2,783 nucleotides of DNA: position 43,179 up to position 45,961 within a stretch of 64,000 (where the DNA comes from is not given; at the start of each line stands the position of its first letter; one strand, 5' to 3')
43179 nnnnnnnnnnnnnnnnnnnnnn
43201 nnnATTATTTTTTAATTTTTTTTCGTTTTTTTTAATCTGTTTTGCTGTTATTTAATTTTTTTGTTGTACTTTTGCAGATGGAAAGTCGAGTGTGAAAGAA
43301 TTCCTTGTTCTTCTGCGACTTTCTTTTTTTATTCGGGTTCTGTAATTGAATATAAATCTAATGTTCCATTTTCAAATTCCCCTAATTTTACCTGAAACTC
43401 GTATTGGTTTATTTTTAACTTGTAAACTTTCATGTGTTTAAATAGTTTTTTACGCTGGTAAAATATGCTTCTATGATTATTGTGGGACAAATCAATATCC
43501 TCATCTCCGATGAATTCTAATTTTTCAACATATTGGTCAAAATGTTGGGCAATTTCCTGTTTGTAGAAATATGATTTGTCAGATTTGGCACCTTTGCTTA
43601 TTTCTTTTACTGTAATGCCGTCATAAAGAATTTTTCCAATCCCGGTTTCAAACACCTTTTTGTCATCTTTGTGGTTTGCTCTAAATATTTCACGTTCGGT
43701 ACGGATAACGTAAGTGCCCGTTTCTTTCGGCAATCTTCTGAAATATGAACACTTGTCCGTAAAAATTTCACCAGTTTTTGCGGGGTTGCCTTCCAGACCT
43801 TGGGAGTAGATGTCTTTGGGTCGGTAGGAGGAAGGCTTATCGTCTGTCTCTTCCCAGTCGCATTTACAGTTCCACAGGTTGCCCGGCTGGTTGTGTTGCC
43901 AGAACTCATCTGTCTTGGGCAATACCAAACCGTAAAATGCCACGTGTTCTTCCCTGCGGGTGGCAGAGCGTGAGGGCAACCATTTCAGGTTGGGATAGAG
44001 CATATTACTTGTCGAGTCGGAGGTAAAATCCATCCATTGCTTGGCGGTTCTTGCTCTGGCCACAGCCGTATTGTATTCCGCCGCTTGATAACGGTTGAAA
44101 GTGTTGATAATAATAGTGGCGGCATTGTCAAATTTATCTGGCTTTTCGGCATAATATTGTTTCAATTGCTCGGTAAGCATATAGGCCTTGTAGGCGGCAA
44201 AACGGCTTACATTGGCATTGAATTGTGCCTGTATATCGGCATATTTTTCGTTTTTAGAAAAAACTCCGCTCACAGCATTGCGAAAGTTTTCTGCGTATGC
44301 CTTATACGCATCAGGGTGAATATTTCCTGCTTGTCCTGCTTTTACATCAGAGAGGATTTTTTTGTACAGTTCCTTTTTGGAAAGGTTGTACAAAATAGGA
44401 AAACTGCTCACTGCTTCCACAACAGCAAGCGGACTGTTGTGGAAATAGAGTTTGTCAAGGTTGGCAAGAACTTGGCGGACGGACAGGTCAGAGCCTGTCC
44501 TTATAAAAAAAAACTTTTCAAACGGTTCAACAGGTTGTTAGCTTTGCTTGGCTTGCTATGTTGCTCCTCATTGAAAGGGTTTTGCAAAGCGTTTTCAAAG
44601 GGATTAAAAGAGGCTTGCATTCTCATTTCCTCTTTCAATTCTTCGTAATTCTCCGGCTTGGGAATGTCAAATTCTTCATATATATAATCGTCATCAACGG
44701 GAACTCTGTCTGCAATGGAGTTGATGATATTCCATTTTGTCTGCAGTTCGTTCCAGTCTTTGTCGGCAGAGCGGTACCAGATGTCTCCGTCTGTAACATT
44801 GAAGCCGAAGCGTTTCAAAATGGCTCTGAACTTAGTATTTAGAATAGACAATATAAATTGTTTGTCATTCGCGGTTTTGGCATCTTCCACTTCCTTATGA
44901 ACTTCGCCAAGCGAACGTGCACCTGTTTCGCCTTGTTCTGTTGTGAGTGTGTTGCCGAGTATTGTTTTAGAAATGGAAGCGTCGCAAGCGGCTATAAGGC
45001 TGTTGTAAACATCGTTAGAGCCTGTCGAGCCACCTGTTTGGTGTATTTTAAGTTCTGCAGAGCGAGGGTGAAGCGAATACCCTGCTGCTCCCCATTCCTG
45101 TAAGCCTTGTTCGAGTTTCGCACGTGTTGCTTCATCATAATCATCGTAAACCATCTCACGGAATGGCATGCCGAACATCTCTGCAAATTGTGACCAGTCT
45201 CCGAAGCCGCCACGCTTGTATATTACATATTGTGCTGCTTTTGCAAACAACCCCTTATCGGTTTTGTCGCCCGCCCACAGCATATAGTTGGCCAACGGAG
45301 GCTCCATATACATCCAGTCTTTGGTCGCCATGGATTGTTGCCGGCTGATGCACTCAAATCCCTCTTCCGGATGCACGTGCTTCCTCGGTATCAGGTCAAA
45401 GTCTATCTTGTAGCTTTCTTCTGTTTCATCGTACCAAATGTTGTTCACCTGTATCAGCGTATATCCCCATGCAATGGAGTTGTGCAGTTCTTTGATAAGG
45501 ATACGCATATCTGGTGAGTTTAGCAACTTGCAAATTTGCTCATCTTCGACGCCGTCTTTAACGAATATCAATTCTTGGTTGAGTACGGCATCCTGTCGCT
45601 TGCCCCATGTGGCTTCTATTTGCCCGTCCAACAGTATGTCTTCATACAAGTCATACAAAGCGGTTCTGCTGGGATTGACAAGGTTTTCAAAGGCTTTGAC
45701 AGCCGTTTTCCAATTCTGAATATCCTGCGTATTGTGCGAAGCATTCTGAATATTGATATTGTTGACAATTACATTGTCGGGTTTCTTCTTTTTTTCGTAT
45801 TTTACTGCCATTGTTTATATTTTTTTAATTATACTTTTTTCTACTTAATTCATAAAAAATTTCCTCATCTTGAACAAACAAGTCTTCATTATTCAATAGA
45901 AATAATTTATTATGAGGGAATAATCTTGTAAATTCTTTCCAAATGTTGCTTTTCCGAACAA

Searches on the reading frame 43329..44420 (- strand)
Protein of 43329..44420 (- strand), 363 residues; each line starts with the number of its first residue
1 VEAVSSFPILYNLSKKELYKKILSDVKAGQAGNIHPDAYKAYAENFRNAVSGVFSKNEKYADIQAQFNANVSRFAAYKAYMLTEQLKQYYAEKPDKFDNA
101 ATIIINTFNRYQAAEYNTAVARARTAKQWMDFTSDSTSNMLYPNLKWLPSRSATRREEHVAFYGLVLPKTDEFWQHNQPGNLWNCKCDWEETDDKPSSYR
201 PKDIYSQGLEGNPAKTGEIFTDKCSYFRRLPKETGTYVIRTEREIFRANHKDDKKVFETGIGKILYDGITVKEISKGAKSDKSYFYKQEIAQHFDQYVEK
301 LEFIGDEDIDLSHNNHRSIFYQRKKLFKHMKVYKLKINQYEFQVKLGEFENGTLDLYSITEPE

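Call 65: search_protein_families(library=phrogs, proteins=[window:43329-44420:-], max_evalue=0.00001)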
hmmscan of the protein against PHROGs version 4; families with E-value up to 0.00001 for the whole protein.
window:43329-44420:- (363 aa): 5 families
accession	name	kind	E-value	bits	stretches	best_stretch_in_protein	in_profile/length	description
phrog_19194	-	unknown function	5.1e-37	128.6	1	16-243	20-256/438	-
phrog_23416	-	unknown function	1.9e-25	90.6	1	103-248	91-244/459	-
phrog_35074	-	unknown function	2.7e-24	86.2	1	16-223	449-665/890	-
phrog_28631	-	unknown function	1.3e-17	64.7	1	105-198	110-200/550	-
phrog_220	-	head and packaging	3.5e-11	42.8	1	92-191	981-1064/1338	minor head protein and DNA pilot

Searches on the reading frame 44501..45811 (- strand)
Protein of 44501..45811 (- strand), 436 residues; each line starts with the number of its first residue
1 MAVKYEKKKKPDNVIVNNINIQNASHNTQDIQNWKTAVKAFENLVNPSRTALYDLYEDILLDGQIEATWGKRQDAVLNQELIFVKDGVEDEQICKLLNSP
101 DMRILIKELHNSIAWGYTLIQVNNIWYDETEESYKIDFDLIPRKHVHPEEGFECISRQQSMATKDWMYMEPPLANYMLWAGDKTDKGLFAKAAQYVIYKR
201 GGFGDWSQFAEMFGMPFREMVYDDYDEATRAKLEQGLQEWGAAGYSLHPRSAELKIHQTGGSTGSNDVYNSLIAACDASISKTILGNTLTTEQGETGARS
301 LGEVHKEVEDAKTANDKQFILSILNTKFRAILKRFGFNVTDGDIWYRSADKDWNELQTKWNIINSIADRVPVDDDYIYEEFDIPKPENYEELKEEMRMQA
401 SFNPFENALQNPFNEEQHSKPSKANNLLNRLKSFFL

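Call 65: search_protein_families(library=phrogs, proteins=[window:44501-45811:-], max_evalue=0.00001)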
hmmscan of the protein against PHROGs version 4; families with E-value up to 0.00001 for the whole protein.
window:44501-45811:- (436 aa): 4 families
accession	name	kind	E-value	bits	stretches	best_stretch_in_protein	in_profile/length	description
phrog_35074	-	unknown function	2.8e-61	208.5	1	7-399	3-375/890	-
phrog_113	-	head and packaging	3.2e-49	169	1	40-404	53-429/1272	portal protein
phrog_220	-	head and packaging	6.4e-17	61.8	1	238-392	651-798/1338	minor head protein and DNA pilot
phrog_10231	-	unknown function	7.3e-10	39.7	1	249-323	3-72/256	-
